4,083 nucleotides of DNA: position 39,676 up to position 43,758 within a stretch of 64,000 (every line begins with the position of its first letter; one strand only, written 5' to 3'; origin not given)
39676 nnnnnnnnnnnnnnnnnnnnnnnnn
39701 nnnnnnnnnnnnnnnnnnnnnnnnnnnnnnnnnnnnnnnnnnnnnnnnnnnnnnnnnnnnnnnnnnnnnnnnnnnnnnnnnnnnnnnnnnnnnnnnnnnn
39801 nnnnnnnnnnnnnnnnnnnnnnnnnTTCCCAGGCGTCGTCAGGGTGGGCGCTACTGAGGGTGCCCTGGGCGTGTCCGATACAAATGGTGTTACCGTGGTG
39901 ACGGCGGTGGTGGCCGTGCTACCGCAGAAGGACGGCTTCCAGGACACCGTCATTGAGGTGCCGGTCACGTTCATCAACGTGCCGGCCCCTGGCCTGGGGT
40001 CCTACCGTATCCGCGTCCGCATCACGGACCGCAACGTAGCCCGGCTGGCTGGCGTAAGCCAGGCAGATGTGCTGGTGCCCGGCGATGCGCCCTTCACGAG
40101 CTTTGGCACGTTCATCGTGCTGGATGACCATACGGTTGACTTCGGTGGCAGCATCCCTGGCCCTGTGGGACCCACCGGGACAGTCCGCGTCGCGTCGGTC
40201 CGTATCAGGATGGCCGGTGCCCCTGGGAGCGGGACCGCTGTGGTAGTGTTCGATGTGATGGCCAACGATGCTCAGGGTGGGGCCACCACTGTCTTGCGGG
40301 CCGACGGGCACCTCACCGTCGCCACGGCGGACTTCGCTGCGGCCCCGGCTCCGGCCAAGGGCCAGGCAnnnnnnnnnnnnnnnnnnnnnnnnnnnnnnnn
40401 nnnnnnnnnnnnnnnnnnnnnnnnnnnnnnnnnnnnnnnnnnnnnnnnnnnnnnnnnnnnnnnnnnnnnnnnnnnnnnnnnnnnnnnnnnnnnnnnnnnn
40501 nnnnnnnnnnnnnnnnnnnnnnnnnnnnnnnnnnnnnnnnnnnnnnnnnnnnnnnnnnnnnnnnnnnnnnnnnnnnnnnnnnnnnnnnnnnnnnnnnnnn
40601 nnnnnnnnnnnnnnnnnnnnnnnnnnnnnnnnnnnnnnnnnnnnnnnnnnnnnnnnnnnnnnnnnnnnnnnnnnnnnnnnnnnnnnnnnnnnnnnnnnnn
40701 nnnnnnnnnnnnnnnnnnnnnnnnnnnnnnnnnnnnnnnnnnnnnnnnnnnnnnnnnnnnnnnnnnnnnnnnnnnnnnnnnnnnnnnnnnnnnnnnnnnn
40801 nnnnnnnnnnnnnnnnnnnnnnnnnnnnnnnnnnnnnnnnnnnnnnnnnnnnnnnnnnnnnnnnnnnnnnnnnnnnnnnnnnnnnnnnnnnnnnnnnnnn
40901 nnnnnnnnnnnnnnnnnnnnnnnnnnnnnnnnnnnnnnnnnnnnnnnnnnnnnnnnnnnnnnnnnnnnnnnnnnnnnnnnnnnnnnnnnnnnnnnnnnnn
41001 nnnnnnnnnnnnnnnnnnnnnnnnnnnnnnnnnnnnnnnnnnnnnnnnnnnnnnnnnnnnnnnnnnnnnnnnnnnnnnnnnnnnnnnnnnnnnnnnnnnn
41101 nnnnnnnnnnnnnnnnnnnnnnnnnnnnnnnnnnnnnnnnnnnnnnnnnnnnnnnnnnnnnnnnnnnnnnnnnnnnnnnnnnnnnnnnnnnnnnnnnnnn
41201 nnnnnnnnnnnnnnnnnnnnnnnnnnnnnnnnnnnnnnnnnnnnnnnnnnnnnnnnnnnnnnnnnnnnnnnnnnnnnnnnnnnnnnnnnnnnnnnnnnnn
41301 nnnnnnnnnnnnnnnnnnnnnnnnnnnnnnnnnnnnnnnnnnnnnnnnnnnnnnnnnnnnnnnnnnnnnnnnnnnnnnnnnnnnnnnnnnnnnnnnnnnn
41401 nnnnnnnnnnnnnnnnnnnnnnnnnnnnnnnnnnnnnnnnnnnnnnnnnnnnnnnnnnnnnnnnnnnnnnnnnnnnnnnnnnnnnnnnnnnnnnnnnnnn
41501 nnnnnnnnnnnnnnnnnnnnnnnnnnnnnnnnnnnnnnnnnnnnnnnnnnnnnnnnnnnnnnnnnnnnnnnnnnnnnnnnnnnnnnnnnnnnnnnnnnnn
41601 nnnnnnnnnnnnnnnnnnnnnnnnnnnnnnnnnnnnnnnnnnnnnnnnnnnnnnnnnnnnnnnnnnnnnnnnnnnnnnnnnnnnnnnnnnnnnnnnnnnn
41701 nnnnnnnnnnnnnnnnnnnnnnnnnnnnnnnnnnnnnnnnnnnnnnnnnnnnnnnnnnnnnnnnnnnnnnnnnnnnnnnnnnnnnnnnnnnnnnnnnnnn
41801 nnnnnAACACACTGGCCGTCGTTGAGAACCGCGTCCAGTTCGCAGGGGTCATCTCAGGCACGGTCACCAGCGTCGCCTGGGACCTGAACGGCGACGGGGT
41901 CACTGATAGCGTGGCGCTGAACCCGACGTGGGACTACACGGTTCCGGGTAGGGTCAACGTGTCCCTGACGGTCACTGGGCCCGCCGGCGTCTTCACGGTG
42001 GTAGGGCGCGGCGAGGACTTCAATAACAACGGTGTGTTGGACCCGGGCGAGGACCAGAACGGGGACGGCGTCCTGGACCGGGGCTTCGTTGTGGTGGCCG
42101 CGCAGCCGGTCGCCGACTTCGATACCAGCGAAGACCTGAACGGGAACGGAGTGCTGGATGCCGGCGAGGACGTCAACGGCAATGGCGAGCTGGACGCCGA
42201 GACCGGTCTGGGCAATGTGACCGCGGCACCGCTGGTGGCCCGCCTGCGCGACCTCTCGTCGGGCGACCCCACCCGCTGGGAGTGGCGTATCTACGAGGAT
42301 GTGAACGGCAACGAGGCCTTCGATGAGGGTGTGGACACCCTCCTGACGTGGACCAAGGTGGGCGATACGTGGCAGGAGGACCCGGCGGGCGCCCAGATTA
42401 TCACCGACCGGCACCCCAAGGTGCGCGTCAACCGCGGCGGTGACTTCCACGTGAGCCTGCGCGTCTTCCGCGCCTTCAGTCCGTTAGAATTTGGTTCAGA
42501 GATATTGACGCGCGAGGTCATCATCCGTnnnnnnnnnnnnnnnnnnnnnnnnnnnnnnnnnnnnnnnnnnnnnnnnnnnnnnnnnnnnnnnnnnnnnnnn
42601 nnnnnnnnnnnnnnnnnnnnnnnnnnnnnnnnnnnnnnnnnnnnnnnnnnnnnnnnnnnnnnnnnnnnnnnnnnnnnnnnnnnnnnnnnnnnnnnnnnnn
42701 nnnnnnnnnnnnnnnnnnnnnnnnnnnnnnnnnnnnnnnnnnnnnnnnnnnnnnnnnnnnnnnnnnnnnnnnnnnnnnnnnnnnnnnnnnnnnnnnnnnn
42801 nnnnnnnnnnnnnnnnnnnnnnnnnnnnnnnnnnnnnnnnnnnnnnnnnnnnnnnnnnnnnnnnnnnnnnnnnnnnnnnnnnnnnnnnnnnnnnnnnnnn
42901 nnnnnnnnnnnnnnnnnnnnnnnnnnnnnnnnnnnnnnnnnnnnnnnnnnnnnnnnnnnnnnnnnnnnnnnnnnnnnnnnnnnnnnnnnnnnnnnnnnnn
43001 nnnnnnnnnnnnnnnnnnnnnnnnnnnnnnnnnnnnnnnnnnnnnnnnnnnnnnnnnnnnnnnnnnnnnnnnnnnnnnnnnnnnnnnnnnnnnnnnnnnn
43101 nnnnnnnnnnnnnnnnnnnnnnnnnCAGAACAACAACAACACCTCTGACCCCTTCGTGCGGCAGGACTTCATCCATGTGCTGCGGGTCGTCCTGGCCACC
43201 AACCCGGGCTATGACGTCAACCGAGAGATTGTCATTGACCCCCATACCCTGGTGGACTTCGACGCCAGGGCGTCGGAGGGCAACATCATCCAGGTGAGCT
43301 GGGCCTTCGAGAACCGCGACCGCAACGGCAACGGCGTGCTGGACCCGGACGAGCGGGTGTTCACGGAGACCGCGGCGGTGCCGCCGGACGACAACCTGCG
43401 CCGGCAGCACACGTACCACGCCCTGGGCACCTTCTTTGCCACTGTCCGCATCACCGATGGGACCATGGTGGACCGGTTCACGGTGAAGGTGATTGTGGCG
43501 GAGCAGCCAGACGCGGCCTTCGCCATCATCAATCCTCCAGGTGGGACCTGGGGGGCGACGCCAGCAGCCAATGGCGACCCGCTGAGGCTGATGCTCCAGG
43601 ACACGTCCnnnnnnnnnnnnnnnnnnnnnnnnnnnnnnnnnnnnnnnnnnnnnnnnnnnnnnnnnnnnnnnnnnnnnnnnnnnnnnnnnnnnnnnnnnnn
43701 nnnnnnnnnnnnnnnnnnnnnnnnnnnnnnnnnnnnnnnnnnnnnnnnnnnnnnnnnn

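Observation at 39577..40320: Paired EF-hand-like calcium loops in all three giant proteins plus a cohesin-like module in protein 1: possible dockerin/cohesin-style assembly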

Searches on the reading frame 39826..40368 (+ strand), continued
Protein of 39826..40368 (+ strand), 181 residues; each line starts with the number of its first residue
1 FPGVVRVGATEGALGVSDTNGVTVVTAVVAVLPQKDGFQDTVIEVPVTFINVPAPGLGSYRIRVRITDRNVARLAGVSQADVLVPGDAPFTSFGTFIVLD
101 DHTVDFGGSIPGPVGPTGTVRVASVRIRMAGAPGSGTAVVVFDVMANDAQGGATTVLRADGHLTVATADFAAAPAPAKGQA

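Call 77: find_encoding_contigs(protein=P0002, flank=10000, max_places=3)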
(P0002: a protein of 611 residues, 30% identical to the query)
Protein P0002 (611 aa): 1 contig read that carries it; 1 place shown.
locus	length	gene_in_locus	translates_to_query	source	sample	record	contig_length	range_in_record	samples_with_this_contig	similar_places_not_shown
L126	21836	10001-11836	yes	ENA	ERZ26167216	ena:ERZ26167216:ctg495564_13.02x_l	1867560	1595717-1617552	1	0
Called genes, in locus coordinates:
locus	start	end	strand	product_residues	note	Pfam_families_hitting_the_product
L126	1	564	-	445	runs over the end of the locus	PF07690:MFS_1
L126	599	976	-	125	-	PF00355:Rieske, PF13806:Rieske_2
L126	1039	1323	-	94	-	-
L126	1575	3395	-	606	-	PF19291:TREH_N, PF00723:Glyco_hydro_15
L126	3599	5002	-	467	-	PF00890:FAD_binding_2 (weak), PF01134:GIDA (faint), PF01262:AlaDh_PNT_C (faint), PF01266:DAO (faint), PF07992:Pyr_redox_2, PF12831:FAD_oxidored, PF00070:Pyr_redox, PF02852:Pyr_redox_dim, +5 more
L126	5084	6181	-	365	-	PF00817:IMS, PF11798:IMS_HHH (weak), PF21999:IMS_HHH_1 (weak), PF11799:IMS_C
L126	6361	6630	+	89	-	PF02597:ThiS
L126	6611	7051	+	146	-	PF02391:MoaE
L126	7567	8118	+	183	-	PF07452:CHRD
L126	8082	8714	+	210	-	PF07452:CHRD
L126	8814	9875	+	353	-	-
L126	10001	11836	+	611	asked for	PF00963:Cohesin (weak), PF00801:PKD, PF18911:PKD_4, PF22352:K319L-like_PKD (faint), PF00801:PKD (weak), PF18911:PKD_4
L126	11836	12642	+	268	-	-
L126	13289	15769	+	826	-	PF02861:Clp_N, PF05621:TniB (weak), PF00004:AAA, PF17871:AAA_lid_9, PF07724:AAA_2, PF00004:AAA, PF07728:AAA_5, PF10431:ClpB_D2-small, +8 more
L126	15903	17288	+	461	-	PF18073:Zn_ribbon_LapB (weak), PF13481:AAA_25, PF25199:nSTAND_NTPase5 (weak), PF03796:DnaB_C (faint), PF06745:ATPase, PF23442:DUF7125 (weak), PF13541:ChlI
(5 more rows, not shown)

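Call 84: find_encoding_contigs(protein=P0007, flank=10000, max_places=3)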
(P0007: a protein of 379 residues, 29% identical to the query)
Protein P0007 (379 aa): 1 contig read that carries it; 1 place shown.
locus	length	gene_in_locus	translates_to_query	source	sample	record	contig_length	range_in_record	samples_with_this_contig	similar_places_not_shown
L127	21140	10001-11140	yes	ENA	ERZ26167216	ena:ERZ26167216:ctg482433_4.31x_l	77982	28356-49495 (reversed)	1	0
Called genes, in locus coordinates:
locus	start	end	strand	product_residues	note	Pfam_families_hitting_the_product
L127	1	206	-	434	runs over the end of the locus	PF01565:FAD_binding_4, PF02913:FAD-oxidase_C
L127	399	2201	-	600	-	-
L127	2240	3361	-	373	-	PF04909:Amidohydro_2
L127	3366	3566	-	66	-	-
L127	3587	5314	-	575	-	PF01979:Amidohydro_1 (faint), PF07969:Amidohydro_3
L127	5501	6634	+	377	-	PF04909:Amidohydro_2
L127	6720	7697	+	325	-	PF13714:PEP_mutase, PF00463:ICL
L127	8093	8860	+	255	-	PF02597:ThiS, PF02391:MoaE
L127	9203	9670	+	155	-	-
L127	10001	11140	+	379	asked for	PF00963:Cohesin (faint), PF18911:PKD_4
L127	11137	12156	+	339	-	PF13565:HTH_32, PF01498:HTH_Tnp_Tc3_2 (faint), PF00665:rve, PF13683:rve_3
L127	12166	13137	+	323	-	-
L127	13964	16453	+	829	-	PF02861:Clp_N, PF13191:AAA_16 (weak), PF23569:NBD_SMAX1 (weak), PF00004:AAA, PF17871:AAA_lid_9, PF07724:AAA_2, PF07728:AAA_5, PF10431:ClpB_D2-small, +10 more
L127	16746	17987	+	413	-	PF03796:DnaB_C (faint), PF06745:ATPase, PF13481:AAA_25, PF13401:AAA_22 (weak), PF25199:nSTAND_NTPase5 (weak), PF13541:ChlI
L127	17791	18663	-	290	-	-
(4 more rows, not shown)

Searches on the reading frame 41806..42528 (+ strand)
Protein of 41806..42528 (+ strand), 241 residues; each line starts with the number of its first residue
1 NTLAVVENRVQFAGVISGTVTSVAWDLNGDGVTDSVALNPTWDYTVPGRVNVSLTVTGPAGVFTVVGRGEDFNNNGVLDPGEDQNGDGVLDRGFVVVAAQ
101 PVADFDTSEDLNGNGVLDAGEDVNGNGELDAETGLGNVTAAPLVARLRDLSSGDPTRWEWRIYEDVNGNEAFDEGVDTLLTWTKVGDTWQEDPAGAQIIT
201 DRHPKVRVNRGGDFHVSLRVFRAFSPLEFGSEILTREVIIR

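Call 7: search_protein_families(library=pfam, max_evalue=10, proteins=[window:41806-42528:+])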
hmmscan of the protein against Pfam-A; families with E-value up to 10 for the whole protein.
seq(241 aa): 7 families
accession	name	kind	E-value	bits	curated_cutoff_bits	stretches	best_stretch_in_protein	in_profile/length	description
PF18911.6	PKD_4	-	5.3e-05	23.6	27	1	11-62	25-74/85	PKD domain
PF00801.26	PKD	-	0.00022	21.6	23.5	2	8-61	15-70/80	PKD domain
PF01839.29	FG-GAP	-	0.03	14.7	22.1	1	18-38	2-20/37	FG-GAP repeat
PF02470.25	MlaD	-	0.046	14.4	25.1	1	7-58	18-69/81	MlaD protein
PF13202.12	EF-hand_5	-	0.16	12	25.9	0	110-121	9-20/25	EF hand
PF23657.1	DUF7151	-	0.41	11.1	27.2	2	68-82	24-38/46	Domain of unknown function (DUF7151)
PF00036.39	EF-hand_1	-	4.5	7.5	25.4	0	83-92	10-19/29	EF hand domain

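Call 54: search_protein_families(library=ncbifam, max_evalue=0.1, proteins=[window:41812-42528:+])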
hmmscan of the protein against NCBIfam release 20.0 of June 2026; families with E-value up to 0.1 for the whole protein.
window:41812-42528:+ (239 aa): 1 family
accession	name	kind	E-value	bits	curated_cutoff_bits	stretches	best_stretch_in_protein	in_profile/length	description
NF033765.2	gliding_CglD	equivalog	0.063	11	400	1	63-130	183-251/1124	adventurous gliding motility lipoprotein CglD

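Call 56: predict_structure(alignment_id=A2)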
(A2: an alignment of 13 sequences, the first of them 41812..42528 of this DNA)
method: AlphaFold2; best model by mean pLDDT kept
length: 239 residues; sequences in the alignment: 13
mean_pLDDT: 65.8   pTM: 0.54
mean pLDDT of the five models: 65.8, 64.0, 64.0, 63.1, 63.1
residues with pLDDT >= 90: 60; 70-90: 30; 50-70: 89; < 50: 60
segments of 3 or more residues with pLDDT < 50: 1-15, 36-45, 68-71, 93-99, 112-120, 125-127, 226-228
pLDDT, mean of each block of 10 residues (from residue 1): 35 48 60 49 48 52 51 51 57 49 59 46 51 60 87 90 93 96 97 97 92 89 54 70
secondary structure, 60 per line:
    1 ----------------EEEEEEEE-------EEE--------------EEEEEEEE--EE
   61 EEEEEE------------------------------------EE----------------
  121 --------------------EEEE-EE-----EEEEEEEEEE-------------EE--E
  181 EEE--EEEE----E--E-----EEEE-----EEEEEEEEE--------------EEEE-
elements in order: E17-24 E32-34 E49-56 E59-66 E141-144 E153-162 E180-183 E186-189 E203-206 E212-220 E235-238

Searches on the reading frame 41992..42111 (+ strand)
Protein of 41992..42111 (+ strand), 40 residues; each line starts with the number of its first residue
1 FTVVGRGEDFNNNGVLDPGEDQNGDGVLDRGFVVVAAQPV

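Call 80: search_protein_families(library=pfam, max_evalue=10, proteins=[window:41992-42111:+])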
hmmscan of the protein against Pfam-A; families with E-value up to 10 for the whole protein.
seq(40 aa): 4 families
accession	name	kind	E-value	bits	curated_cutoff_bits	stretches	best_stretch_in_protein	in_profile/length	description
PF23657.1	DUF7151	-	0.00049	20.5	27.2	2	5-20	23-38/46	Domain of unknown function (DUF7151)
PF13202.12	EF-hand_5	-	0.17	11.8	25.9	1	21-30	9-18/25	EF hand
PF00036.39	EF-hand_1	-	0.3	11.2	25.4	1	21-30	10-19/29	EF hand domain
PF13405.12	EF-hand_6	-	0.45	10.8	25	0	21-30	10-19/30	EF-hand domain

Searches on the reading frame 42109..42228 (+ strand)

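Call 80: search_protein_families(library=pfam, max_evalue=10, proteins=[window:42109-42228:+])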
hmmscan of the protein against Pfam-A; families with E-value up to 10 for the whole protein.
seq(40 aa): 5 families
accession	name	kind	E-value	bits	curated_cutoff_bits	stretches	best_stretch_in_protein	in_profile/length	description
PF13202.12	EF-hand_5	-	0.0025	17.7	25.9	2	9-20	9-20/25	EF hand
PF23657.1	DUF7151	-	0.017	15.5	27.2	2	9-20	27-38/46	Domain of unknown function (DUF7151)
PF13405.12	EF-hand_6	-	0.067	13.4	25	0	21-31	10-20/30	EF-hand domain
PF00036.39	EF-hand_1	-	0.074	13.1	25.4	2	9-20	10-21/29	EF hand domain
PF01839.29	FG-GAP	-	2.3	8.7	22.1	1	17-29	6-17/37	FG-GAP repeat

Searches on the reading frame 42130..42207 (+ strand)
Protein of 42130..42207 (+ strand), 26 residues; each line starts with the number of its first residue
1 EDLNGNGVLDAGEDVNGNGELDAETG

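Call 7: search_protein_families(library=pfam, max_evalue=10, proteins=[window:42130-42207:+])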
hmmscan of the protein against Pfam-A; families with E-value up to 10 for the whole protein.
seq(26 aa): 6 families
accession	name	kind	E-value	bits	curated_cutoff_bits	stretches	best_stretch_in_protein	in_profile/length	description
PF13202.12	EF-hand_5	-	0.00068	19.4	25.9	2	2-13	9-20/25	EF hand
PF23657.1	DUF7151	-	0.0031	17.9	27.2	2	2-13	27-38/46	Domain of unknown function (DUF7151)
PF00036.39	EF-hand_1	-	0.0038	17.1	25.4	2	2-13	10-21/29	EF hand domain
PF13405.12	EF-hand_6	-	0.024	14.8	25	1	14-24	10-20/30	EF-hand domain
PF00404.24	Dockerin_1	-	0.37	11.5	22.9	1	14-23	3-12/57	Dockerin type I domain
PF01839.29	FG-GAP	-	0.44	10.9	22.1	1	9-22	5-17/37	FG-GAP repeat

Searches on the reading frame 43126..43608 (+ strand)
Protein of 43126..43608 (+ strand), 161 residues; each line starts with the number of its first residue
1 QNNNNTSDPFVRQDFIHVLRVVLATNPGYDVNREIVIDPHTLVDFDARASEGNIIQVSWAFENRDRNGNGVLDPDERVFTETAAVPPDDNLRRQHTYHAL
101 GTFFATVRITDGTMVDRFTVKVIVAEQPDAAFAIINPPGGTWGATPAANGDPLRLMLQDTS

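Call 7: search_protein_families(library=pfam, max_evalue=10, proteins=[window:43126-43608:+])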
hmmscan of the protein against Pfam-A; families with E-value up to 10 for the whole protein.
seq(161 aa): 3 families
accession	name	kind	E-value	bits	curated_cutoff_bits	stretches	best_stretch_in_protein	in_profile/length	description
PF18911.6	PKD_4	-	0.0026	18.2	27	1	94-115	53-74/85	PKD domain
PF00801.26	PKD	-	0.034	14.6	23.5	1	36-112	10-68/80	PKD domain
PF00036.39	EF-hand_1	-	0.14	12.2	25.4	1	58-76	3-21/29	EF hand domain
